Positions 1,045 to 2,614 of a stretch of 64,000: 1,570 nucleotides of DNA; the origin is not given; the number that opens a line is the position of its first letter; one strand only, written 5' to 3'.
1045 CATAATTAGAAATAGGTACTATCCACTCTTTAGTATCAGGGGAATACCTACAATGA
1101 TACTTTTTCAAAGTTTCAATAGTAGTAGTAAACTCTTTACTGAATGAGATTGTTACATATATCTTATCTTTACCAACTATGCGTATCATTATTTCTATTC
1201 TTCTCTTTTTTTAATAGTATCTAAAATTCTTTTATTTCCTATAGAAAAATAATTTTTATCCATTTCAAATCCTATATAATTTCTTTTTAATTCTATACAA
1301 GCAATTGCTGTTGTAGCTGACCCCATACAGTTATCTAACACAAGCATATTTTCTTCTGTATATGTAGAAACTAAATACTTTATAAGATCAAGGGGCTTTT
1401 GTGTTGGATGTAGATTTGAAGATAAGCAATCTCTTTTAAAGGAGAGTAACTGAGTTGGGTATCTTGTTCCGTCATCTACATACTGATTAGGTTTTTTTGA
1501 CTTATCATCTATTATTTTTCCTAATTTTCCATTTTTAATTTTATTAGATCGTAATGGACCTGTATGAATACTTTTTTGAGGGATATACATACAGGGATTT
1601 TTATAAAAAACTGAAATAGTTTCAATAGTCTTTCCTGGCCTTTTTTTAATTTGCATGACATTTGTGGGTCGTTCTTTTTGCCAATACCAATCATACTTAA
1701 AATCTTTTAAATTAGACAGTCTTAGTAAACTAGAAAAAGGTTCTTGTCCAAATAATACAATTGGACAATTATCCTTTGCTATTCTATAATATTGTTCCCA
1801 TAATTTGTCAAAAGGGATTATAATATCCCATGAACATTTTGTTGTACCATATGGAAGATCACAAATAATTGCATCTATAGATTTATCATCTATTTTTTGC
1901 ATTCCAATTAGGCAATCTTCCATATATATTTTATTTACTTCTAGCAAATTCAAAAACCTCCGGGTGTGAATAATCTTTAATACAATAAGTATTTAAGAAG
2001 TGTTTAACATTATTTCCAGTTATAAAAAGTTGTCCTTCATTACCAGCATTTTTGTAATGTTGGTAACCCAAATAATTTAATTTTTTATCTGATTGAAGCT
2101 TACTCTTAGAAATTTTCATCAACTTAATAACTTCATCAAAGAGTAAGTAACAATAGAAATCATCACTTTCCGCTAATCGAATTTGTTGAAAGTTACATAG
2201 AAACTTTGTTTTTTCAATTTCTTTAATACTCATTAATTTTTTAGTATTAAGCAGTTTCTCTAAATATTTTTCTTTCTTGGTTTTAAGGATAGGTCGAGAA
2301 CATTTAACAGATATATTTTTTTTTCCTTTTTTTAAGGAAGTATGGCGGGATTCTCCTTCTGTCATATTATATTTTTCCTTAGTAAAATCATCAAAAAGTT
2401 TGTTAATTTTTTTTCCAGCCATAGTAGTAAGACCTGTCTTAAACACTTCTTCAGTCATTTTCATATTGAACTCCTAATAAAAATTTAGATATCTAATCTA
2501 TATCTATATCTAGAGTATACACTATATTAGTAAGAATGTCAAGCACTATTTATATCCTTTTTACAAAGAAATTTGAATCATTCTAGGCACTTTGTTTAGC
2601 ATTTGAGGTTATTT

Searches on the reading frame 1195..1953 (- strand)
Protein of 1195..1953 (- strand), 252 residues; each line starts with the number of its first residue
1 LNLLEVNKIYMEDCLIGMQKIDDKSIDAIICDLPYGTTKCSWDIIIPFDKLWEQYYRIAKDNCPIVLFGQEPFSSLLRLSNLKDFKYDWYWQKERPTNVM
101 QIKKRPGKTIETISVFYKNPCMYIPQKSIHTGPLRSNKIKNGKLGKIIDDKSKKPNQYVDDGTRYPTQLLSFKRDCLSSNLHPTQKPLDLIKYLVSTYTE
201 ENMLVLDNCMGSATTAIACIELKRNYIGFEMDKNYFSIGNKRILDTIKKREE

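Call 53: search_protein_families(library=phrogs, proteins=[window:1195-1953:-], max_evalue=0.001)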
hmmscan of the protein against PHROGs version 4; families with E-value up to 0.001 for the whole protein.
window:1195-1953:- (252 aa): 12 families
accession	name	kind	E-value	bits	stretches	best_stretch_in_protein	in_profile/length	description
phrog_67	-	other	3.4e-66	225.8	1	7-249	124-349/743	DNA methyltransferase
phrog_12862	-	unknown function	1.9e-46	158.6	1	7-132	3-128/149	-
phrog_18293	-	other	5.5e-36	124.1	1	148-246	13-110/119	methyltransferase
phrog_3008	-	other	3.8e-23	83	1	179-249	147-217/244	DNA methyltransferase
phrog_498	-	other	1.3e-17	64.6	1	118-248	319-425/633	DNA methyltransferase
phrog_8769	-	other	8.3e-15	55.4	1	192-243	2-53/71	methyltransferase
phrog_23148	-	unknown function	4.7e-12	47.3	1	178-244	81-147/165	-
phrog_6952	-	other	5.3e-12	46.9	1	181-248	113-180/181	DNA methyltransferase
phrog_23085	-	unknown function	5.3e-12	46.6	1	180-246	42-108/138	-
phrog_6025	-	other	1.6e-11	45.2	1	8-85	13-100/192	DNA methyltransferase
phrog_23224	-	other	4.6e-05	23.9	0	180-248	229-296/305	DNA methyltransferase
phrog_16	-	DNA, RNA and nucleotide metabolism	0.00018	20.8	1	173-241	839-907/986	DNA helicase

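Call 110: search_protein_families(library=pfam, alignment_id=A7, max_evalue=0.00001)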
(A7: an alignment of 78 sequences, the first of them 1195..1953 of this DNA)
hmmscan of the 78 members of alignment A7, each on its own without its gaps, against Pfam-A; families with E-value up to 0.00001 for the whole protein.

A. member 1, window:1195-1953:- (252 aa): 1 family
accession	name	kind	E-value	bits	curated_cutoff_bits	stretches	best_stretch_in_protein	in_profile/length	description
PF01555.25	N6_N4_Mtase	-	4e-25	89.5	26.7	1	26-240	1-220/221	DNA methylase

B. families by the number of members that match (of 78 scanned): 27 families (the first 25 are shown)
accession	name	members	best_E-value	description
PF00476.26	DNA_pol_A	2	3.3e-19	DNA polymerase family A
PF02867.20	Ribonuc_red_lgC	1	6.2e-90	Ribonucleotide reductase, barrel domain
PF14284.11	PcfJ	1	4.8e-26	PcfJ-like protein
PF01555.25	N6_N4_Mtase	1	4e-25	DNA methylase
PF01145.31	Band_7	1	3.1e-17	SPFH domain / Band 7 family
PF04002.20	RadC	1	6.5e-17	RadC-like JAB domain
PF06941.18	NT5C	1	1.7e-14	5' nucleotidase, deoxy (Pyrimidine), cytosolic type C protein (NT5C)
PF01612.26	DNA_pol_A_exo1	1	1.9e-14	3'-5' exonuclease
PF01464.25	SLT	1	2e-14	Transglycosylase SLT domain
PF00383.29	dCMP_cyt_deam_1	1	6.9e-13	Cytidine and deoxycytidylate deaminase zinc-binding region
PF00270.35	DEAD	1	3.7e-12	DEAD/DEAH box helicase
PF23771.1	DUF7168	1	5.3e-11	Domain of unknown function (DUF7168)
PF04851.21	ResIII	1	6.1e-11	Type III restriction enzyme, res subunit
PF22653.1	DUF7007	1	7.8e-11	Domain of unknown function (DUF7007)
PF22590.2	Cas3-like_C_2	1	3.9e-10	CRISPR-associated nuclease/helicase Cas3, C-terminal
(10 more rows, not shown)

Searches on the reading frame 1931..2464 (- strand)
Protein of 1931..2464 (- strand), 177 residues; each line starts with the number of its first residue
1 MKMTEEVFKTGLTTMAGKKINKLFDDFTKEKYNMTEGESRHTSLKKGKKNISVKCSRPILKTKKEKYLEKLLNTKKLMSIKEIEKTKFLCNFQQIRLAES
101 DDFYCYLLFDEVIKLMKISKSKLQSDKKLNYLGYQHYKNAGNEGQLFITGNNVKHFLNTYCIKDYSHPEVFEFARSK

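Call 4: search_protein_families(library=pfam, proteins=[window:1931-2464:-], max_evalue=0.01)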
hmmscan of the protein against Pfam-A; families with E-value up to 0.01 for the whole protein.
window:1931-2464:- (177 aa): 1 family
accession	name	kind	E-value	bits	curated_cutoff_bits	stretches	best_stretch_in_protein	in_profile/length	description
PF19514.5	MobC_2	-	0.006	16.7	27.5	1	77-142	25-89/140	MobC-like protein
